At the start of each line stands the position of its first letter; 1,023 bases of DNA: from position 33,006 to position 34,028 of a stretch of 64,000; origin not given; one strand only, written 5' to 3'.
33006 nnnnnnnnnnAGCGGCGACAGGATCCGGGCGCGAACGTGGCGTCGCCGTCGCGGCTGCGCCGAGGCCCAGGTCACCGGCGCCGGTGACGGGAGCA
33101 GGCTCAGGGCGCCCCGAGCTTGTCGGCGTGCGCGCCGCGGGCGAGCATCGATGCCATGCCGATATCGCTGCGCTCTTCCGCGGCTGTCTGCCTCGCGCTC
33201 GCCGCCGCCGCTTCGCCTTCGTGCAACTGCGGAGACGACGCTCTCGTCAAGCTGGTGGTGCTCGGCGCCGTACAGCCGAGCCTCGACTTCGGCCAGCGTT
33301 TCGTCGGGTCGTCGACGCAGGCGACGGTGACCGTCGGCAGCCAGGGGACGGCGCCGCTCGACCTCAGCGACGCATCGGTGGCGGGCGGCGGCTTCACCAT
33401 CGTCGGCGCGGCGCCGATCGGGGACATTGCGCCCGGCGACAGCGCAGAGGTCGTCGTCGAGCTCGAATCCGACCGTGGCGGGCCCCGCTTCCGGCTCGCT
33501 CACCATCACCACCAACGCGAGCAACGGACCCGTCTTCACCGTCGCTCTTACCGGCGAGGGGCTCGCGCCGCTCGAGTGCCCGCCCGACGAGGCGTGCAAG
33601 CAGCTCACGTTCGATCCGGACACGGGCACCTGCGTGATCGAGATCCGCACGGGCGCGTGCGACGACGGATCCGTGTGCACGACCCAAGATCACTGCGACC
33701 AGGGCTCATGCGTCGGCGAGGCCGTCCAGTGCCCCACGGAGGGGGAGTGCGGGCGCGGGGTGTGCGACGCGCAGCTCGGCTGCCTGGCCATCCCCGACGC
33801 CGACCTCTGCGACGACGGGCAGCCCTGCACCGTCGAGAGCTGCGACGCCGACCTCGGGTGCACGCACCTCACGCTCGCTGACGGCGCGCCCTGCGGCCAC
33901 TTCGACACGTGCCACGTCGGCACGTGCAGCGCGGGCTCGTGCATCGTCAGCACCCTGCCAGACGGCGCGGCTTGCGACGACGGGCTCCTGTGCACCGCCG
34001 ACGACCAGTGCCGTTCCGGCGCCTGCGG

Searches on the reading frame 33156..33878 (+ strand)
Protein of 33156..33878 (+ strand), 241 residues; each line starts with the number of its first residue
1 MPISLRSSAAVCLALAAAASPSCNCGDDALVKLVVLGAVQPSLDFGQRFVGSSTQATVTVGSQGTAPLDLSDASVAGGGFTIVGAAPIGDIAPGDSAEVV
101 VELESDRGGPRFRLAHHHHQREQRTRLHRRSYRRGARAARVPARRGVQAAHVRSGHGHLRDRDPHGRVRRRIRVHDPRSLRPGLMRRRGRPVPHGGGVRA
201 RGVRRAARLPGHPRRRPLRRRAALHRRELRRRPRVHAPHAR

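Call 68: list_cluster_members(proteins=[window:33156-33878:+, window:33427-35946:+, window:33475-35946:+, window:33120-33878:+, window:33634-35946:+, window:33255-33878:+])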
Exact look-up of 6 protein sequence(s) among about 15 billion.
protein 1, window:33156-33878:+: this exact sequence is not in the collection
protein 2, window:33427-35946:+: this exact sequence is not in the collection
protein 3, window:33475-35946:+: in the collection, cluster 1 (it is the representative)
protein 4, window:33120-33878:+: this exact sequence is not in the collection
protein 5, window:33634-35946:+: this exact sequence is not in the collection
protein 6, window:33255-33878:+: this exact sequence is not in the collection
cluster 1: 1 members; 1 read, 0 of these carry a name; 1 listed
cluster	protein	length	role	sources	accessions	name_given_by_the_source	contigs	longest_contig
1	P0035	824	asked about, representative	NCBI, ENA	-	-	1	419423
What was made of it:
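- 33465..33470 (+): Second GA(A)TCC frameshift of the window, in an unrelated lipoprotein gene (33156-35949). The public annotation calls only the 3' part (P0035, call 68).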

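Call 69: find_encoding_contigs(protein=P0035, flank=1500, max_places=4)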
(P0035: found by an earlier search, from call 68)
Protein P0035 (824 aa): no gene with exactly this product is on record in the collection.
